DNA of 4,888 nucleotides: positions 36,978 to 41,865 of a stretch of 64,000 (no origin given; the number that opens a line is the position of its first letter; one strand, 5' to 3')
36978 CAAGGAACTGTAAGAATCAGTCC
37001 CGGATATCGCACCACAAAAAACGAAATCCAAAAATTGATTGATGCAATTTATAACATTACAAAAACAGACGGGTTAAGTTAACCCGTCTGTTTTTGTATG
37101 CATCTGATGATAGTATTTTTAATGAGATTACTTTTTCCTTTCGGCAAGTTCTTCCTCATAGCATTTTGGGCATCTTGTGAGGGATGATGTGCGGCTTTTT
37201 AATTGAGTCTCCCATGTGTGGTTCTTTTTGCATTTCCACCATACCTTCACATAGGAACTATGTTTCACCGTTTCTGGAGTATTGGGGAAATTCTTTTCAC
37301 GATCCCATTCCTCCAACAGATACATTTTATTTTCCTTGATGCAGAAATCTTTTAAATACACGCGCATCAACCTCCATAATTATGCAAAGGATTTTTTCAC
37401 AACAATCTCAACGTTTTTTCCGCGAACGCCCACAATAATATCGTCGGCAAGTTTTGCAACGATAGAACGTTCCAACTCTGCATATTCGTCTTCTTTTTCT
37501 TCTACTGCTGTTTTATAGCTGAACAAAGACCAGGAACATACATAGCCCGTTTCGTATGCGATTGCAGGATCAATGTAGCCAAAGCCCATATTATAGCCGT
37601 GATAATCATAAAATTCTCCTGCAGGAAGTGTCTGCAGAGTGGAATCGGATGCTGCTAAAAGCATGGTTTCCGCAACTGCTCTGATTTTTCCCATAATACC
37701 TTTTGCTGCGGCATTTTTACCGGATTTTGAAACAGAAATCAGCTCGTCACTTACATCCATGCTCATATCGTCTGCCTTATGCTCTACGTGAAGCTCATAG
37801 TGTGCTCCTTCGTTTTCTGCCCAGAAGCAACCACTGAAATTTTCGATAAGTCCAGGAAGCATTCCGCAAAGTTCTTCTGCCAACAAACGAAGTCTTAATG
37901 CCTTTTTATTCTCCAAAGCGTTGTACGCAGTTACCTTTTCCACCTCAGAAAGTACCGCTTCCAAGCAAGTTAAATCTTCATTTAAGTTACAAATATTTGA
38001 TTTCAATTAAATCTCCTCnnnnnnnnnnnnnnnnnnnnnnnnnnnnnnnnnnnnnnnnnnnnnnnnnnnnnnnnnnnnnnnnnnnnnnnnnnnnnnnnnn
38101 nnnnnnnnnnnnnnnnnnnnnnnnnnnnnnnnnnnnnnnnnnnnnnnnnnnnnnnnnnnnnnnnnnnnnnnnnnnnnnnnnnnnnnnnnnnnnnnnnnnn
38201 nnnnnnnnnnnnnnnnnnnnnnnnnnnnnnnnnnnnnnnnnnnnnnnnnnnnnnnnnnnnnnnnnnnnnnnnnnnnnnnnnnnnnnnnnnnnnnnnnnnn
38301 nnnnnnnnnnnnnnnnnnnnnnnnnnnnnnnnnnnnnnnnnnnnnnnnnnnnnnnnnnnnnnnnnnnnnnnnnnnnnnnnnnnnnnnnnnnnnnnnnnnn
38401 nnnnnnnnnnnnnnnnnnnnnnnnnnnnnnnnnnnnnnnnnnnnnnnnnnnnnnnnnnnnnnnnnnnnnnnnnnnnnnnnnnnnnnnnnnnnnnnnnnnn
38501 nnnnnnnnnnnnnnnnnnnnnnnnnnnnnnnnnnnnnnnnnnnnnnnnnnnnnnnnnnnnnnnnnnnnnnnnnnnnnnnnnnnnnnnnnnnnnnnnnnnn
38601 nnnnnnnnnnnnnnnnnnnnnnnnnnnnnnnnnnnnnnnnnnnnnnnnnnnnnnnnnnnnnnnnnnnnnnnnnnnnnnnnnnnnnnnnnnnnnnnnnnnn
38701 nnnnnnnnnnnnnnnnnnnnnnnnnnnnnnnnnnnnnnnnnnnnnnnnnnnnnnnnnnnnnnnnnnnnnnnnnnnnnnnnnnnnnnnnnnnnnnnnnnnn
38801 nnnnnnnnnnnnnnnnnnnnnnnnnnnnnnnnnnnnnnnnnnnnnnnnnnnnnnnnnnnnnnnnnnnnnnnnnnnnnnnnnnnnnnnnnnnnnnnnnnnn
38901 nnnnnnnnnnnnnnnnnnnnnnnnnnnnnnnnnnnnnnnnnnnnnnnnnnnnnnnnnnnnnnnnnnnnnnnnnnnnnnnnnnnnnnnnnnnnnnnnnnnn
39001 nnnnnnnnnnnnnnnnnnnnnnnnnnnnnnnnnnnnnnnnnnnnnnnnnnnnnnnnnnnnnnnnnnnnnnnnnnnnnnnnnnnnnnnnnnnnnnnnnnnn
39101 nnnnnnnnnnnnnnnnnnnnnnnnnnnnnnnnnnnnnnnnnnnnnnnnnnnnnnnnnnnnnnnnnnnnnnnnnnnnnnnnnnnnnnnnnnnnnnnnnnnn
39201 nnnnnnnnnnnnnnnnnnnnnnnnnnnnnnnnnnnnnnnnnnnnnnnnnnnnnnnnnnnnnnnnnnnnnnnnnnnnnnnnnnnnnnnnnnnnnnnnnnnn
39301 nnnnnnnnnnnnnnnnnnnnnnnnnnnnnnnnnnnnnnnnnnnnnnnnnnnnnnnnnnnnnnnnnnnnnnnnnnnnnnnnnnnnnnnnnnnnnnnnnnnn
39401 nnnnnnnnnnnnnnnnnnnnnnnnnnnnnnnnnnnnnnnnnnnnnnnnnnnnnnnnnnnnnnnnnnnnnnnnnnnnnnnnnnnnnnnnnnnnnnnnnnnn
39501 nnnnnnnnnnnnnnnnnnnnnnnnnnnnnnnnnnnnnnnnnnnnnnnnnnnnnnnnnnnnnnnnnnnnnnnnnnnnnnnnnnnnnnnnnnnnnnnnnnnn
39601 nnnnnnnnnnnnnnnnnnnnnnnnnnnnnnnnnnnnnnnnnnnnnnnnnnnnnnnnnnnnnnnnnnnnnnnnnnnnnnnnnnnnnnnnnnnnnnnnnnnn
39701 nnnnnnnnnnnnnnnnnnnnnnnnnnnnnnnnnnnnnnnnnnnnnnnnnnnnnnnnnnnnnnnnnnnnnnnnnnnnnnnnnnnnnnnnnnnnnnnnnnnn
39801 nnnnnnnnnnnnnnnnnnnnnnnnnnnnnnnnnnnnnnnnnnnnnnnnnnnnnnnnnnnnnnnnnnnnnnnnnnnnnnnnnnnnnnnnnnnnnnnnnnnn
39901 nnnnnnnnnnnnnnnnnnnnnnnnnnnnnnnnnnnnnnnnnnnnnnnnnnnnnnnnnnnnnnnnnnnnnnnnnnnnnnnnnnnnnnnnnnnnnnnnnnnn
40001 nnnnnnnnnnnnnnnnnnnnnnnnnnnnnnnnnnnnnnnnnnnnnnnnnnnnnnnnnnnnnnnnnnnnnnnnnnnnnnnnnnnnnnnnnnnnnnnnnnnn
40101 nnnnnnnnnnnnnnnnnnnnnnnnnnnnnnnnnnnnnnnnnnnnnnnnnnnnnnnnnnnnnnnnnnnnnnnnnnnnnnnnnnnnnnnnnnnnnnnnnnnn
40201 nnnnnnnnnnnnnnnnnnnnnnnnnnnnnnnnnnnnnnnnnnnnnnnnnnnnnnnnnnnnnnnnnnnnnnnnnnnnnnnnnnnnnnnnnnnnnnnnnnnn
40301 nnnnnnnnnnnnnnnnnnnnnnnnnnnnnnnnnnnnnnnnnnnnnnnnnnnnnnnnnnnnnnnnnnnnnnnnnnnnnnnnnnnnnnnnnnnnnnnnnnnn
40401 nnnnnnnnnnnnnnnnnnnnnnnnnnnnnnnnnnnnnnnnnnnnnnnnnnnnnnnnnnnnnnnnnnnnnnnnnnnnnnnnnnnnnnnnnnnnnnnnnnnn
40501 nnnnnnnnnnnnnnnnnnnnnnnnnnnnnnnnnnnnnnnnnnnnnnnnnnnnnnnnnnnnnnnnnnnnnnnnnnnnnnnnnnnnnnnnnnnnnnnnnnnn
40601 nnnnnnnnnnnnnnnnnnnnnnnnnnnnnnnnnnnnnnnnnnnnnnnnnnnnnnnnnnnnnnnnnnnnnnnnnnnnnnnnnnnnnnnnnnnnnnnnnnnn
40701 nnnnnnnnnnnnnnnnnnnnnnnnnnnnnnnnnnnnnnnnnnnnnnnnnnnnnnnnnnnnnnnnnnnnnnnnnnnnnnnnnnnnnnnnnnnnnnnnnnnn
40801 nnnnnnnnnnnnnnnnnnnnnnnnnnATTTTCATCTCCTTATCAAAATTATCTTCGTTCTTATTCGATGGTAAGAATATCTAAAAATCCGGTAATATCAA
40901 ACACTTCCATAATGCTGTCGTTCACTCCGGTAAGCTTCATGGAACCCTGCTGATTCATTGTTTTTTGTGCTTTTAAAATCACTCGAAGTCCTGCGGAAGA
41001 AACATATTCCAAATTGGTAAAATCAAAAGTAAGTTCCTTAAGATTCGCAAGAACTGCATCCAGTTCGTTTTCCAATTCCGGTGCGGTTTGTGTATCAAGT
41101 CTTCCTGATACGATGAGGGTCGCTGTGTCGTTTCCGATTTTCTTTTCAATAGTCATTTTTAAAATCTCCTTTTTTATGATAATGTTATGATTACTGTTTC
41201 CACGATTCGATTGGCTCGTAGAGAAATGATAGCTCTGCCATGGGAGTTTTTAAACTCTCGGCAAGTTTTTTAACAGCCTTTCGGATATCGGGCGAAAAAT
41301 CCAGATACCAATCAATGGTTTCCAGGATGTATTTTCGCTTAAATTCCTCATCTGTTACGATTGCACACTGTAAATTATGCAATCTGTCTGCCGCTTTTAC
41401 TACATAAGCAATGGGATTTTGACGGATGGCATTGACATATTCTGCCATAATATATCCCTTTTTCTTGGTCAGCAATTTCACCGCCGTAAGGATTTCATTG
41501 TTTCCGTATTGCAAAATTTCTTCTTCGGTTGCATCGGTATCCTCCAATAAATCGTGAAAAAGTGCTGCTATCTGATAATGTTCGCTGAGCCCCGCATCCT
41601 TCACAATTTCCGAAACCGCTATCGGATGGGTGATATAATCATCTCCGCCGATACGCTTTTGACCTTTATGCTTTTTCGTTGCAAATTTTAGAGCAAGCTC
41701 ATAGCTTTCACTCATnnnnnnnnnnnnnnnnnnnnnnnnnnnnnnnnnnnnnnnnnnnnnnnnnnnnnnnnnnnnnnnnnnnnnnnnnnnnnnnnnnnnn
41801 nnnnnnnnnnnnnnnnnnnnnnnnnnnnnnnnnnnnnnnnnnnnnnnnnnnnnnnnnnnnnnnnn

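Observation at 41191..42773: Overlapping small alarmone synthetase / small alarmone hydrolase pair resembling a toxSAS toxin-antitoxin module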

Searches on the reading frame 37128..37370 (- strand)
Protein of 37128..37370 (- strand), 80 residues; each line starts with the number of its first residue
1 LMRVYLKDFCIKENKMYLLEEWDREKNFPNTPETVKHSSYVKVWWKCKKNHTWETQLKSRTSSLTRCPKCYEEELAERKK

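Call 44: search_protein_families(library=pfam, proteins=[window:37128-37370:-], max_evalue=0.001)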
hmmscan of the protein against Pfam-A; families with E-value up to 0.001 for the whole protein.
window:37128-37370:- (80 aa): 1 family
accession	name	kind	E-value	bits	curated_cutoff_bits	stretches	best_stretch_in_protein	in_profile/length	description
PF14311.12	DUF4379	-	6.8e-16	58.7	24.5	1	18-72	1-55/56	Probable Treble clef zinc finger domain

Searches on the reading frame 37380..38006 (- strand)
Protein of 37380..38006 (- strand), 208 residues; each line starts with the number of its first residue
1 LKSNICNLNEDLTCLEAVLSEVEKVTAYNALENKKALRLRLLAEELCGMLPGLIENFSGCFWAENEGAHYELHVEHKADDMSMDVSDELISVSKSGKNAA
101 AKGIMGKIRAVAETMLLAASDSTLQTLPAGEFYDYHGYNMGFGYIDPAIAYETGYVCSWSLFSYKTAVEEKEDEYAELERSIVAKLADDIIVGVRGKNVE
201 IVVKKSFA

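Call 3: search_protein_families(library=pfam, proteins=[window:37380-38006:-], max_evalue=0.01)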
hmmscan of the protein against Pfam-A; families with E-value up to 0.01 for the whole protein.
window:37380-38006:- (208 aa): 0 families

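Call 61: search_protein_families(library=pfam, proteins=[window:37380-38006:-], max_evalue=10)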
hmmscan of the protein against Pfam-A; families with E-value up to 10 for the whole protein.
window:37380-38006:- (208 aa): 0 families

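Call 91: search_solved_structures(query=window:37380-38006:-, max_evalue=1)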
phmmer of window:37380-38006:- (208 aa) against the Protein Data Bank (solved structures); distinct sequences matched with E-value up to 1: 0.

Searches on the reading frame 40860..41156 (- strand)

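Call 3: search_protein_families(library=pfam, proteins=[window:40860-41156:-], max_evalue=0.01)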
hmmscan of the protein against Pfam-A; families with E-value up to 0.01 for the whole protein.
window:40860-41156:- (98 aa): 2 families
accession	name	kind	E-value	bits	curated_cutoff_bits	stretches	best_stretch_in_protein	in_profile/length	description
PF01740.26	STAS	-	6.5e-15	55.3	22.6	1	4-97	3-99/106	STAS domain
PF13466.11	STAS_2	-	4.7e-14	52.8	29.2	1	16-90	3-78/80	STAS domain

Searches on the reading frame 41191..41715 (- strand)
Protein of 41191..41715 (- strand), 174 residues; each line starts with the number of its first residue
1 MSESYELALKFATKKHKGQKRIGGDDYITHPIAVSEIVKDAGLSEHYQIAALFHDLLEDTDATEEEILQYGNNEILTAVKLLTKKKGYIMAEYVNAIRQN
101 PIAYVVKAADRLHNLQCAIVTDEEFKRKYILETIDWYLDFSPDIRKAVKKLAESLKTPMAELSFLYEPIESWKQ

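Call 3: search_protein_families(library=pfam, proteins=[window:41191-41715:-], max_evalue=0.01)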
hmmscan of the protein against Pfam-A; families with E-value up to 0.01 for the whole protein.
window:41191-41715:- (174 aa): 2 families
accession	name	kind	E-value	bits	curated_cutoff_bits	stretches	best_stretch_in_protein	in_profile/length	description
PF13328.12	HD_4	-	1.2e-14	54.8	27.2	1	8-137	1-146/156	HD domain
PF01966.28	HD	-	3.4e-06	27.7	22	1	27-114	1-115/116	HD domain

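Call 4: search_protein_families(library=ncbifam, proteins=[window:41191-41715:-], max_evalue=0.01)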
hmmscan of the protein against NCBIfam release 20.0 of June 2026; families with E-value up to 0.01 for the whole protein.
window:41191-41715:- (174 aa): 2 families
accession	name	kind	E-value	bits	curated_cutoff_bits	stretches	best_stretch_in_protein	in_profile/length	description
TIGR00691.1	spoT_relA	subfamily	1.3e-24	86.6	499.2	1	8-166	1-164/687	RelA/SpoT family protein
NF008303.0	PRK11092.1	equivalog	3.4e-15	55.3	947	1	8-140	26-169/702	bifunctional GTP diphosphokinase/guanosine-3',5'-bis pyrophosphate 3'-pyrophosphohydrolase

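Call 5: search_protein_families(library=padloc, proteins=[window:41191-41715:-], max_evalue=0.01)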
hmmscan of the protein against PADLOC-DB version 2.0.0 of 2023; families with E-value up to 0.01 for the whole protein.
window:41191-41715:- (174 aa): 0 families

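Call 34: search_solved_structures(query=window:41191-41715:-, max_evalue=0.01, show_alignments=2)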
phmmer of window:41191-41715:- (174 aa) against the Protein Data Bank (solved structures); distinct sequences matched with E-value up to 0.01: 23.
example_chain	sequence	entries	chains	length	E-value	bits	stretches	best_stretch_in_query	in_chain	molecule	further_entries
5xnx_A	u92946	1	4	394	3.8e-15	59.6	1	8-135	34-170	Bifunctional (p)ppGpp synthase/hydrolase RelA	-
8fr8_I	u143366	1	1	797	7.5e-14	55.3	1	8-135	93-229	GTP pyrophosphokinase RelA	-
3nr1_A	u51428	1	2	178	6.8e-13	52.2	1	8-157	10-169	HD domain-containing protein 3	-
7qps_A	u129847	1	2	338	1e-12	51.6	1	8-140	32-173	ACT domain protein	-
6s2t_A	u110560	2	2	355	1.6e-12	51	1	8-141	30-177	(P)ppGpp synthetase I, SpoT/RelA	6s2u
7ohg_A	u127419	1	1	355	1.6e-12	51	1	8-141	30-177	Guanosine-3',5'-bis(Diphosphate) 3'-pyrophosphohydrolase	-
6s2v_A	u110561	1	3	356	1.7e-12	51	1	8-141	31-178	(P)ppGpp synthetase I, SpoT/RelA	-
7qpr_A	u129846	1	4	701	2.5e-12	50.4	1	8-139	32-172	ACT domain protein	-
5vxa_A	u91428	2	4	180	6.8e-12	49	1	8-157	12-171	Guanosine-3',5'-bis(diphosphate) 3'-pyrophosphohydrolase MESH1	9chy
7smg_A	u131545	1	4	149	1.6e-11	47.7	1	5-121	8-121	(p)ppApp hydrolase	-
7oiw_A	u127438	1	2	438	5.1e-11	46.1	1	4-139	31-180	GTP pyrophosphokinase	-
4yf1_A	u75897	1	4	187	2.3e-10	44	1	4-115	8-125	Lmo0812 protein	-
8acu_A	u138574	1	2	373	2.5e-10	43.9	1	6-140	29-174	GTP pyrophosphokinase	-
6yxa_A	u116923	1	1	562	8e-10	42.2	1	6-140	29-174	GTP pyrophosphokinase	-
7qoe_A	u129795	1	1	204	3e-09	40.4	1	4-117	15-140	HDc domain-containing protein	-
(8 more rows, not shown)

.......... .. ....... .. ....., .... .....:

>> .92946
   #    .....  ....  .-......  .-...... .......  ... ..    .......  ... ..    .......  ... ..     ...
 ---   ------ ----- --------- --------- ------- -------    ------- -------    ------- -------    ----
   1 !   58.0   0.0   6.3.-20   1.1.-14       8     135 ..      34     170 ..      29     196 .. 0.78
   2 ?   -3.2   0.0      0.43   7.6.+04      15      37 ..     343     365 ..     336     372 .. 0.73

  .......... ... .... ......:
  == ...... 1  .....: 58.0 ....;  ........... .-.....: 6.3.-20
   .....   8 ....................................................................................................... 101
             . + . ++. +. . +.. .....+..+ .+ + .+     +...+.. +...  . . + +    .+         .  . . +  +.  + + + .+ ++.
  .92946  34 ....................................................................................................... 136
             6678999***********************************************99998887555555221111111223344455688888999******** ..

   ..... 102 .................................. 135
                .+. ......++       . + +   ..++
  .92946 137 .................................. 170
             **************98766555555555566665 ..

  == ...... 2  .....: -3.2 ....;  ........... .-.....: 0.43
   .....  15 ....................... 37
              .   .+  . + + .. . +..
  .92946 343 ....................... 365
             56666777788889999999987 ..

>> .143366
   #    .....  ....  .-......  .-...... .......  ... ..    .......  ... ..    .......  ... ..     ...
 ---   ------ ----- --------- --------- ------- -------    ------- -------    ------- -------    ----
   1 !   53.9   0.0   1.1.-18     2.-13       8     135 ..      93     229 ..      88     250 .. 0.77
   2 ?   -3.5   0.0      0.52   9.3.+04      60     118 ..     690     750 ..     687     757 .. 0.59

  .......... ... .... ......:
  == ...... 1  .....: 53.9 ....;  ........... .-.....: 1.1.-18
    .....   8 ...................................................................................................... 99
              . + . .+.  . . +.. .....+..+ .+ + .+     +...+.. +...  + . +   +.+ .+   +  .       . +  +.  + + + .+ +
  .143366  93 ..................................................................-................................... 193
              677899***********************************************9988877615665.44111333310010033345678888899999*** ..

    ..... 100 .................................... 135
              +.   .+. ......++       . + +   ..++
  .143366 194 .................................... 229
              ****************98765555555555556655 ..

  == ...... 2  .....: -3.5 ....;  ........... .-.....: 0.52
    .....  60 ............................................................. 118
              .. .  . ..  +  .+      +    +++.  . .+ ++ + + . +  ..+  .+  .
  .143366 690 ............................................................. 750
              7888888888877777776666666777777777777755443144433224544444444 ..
